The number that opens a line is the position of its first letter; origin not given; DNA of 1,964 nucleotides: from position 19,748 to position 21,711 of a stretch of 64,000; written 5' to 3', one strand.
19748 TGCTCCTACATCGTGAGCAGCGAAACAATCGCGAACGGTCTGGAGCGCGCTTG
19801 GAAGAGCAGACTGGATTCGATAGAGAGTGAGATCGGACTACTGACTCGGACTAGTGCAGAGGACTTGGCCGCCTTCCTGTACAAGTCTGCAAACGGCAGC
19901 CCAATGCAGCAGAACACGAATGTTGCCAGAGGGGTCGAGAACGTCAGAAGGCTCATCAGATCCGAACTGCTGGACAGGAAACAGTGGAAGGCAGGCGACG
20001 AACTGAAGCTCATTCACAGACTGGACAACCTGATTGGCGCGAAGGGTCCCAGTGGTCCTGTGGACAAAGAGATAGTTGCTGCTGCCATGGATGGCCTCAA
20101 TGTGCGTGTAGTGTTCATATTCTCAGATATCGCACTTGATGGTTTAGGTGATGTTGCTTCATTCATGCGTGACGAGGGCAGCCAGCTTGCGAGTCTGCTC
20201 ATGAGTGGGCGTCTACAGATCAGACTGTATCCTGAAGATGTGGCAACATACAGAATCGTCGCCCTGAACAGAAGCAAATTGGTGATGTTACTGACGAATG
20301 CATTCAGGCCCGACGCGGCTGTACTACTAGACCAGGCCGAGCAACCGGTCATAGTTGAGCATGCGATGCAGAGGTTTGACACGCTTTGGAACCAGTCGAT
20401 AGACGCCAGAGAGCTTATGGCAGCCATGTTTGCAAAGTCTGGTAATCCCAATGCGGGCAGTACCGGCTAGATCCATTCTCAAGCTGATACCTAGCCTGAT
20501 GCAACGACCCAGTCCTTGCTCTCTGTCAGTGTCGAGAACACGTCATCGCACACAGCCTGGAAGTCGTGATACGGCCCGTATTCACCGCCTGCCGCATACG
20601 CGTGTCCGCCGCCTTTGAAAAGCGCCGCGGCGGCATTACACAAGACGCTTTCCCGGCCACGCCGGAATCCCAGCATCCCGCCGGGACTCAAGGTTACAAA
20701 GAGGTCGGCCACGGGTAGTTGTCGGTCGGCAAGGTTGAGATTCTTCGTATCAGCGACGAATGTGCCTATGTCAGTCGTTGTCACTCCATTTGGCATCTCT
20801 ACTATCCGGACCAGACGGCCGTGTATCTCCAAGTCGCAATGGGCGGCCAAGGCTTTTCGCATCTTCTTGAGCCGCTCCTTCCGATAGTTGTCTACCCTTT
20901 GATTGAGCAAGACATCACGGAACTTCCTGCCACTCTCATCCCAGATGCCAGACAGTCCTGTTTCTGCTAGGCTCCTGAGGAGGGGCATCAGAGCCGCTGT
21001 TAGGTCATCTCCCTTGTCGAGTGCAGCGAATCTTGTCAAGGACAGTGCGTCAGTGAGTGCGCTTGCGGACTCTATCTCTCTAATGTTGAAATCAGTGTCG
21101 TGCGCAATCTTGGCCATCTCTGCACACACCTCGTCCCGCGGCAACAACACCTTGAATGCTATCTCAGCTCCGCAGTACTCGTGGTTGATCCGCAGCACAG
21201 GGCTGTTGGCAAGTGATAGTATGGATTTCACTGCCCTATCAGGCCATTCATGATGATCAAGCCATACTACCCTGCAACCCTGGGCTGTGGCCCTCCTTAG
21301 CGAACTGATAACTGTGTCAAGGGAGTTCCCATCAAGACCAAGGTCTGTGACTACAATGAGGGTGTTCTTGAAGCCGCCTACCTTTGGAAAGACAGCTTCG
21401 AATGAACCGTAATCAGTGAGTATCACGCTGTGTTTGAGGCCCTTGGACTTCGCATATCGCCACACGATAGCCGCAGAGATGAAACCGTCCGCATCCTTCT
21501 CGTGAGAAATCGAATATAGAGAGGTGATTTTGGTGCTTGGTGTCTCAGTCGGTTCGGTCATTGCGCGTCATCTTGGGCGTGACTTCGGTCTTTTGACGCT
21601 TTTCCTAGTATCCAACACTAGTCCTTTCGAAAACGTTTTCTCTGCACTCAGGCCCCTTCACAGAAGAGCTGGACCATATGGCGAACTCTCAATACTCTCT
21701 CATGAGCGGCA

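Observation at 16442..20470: Four tandem, highly diverged TrmB-like paralogs chained by 4-nt start/stop overlaps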

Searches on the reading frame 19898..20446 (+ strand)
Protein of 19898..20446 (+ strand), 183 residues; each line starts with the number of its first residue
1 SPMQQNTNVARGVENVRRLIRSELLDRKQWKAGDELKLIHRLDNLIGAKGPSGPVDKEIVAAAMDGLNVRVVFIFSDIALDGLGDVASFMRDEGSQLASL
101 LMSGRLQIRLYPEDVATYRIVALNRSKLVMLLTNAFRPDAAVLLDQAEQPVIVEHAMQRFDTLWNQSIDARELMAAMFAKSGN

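Call 90: search_solved_structures(query=A9, max_evalue=10, show_alignments=4)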
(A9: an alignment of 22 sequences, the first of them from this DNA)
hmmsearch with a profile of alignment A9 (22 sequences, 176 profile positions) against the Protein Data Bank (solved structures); distinct sequences matched with E-value up to 10: 9.
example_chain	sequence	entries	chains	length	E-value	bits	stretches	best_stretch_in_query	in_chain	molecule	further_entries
9s1t_A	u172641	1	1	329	0.0023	21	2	29-106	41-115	De novo designed helical barrel - 6H5L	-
8v05_A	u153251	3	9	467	0.31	14.1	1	41-85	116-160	5'-3' exonuclease PLD3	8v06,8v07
9axt_Bf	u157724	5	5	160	0.44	13.6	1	60-126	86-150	Large ribosomal subunit protein eL21B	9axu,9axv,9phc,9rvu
7clg_A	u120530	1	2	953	0.5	13.4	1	137-168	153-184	Putative helicase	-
5box_A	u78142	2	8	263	0.65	13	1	50-96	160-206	Putative HTH-type transcriptional regulator TrmBL2 | TrmBL2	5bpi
5bpd_A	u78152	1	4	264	0.65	13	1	50-96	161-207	TrmBL2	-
5bqt_A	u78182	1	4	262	0.71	12.9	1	50-96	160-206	Putative HTH-type transcriptional regulator TrmBL2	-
5v8e_A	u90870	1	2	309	0.78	12.8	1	82-130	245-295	Bacillus cereus PatB1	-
5v8d_A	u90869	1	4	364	1.1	12.3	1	82-130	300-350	Bacillus cereus PatB1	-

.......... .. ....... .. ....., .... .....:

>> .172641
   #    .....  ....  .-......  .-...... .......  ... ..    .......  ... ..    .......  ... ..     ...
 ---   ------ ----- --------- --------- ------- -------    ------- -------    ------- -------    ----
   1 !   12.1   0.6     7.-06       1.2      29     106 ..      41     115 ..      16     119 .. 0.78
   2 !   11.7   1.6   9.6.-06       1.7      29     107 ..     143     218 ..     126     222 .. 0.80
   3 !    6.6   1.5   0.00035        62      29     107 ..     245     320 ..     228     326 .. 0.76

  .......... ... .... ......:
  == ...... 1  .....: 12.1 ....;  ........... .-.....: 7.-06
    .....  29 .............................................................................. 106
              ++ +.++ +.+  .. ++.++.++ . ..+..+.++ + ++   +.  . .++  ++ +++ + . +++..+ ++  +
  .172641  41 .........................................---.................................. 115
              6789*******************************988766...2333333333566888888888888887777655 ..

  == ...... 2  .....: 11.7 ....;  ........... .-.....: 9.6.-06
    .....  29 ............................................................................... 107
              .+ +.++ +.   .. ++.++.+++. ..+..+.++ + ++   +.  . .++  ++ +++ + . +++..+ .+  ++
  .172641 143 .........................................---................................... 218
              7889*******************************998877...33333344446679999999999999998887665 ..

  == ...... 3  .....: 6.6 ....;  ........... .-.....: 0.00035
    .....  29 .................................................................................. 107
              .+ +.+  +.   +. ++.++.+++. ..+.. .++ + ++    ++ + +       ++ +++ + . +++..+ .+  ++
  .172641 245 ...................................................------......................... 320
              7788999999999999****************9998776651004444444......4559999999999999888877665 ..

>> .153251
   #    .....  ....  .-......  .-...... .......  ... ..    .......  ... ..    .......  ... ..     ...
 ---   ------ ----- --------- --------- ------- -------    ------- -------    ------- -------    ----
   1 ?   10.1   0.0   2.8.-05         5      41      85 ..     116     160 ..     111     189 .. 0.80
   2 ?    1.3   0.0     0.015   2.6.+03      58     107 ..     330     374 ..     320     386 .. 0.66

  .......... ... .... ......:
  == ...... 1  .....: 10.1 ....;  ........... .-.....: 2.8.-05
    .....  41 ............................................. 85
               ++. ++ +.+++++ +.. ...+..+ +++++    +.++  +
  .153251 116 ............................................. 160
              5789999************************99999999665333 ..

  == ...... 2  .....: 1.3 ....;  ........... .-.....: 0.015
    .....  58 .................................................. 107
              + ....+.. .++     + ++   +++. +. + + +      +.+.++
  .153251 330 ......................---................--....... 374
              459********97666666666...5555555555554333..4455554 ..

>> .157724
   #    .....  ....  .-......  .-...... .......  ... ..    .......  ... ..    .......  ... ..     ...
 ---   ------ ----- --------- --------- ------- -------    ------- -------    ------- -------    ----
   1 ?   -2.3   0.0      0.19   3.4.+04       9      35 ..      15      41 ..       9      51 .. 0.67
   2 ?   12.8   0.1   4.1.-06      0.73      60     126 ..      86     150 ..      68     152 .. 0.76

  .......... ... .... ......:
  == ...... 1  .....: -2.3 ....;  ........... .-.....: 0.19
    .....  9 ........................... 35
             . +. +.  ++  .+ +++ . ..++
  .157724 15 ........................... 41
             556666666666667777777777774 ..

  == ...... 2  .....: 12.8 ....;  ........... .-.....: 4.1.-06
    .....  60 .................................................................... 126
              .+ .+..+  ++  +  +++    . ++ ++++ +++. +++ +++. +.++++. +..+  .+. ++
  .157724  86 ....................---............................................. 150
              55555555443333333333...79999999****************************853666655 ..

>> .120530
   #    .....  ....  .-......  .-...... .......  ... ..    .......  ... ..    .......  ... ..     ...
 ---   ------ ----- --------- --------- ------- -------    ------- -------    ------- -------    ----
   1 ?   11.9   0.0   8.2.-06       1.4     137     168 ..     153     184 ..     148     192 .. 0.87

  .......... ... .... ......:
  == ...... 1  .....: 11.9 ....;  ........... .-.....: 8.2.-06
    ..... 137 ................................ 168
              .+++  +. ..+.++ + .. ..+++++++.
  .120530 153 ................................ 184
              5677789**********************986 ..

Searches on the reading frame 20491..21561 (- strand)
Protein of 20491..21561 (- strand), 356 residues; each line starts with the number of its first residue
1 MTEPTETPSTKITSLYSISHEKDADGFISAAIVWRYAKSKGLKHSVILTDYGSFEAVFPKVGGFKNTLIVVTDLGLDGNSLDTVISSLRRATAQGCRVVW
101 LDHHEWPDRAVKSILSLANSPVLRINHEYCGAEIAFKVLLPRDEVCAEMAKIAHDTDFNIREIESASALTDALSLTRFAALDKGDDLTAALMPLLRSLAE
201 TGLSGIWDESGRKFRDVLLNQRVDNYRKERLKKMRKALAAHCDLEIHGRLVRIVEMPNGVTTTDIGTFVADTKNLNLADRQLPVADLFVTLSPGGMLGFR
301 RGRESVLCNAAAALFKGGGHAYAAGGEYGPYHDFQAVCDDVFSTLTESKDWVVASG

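Call 79: search_protein_families(library=pfam, proteins=[window:20491-21561:-], max_evalue=0.00001)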
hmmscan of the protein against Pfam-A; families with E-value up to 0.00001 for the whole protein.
window:20491-21561:- (356 aa): 1 family
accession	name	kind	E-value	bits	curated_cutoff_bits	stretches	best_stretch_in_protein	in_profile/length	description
PF01368.27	DHH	-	3.6e-10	40.6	28.1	1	19-140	6-103/125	DHH family, N-terminal domain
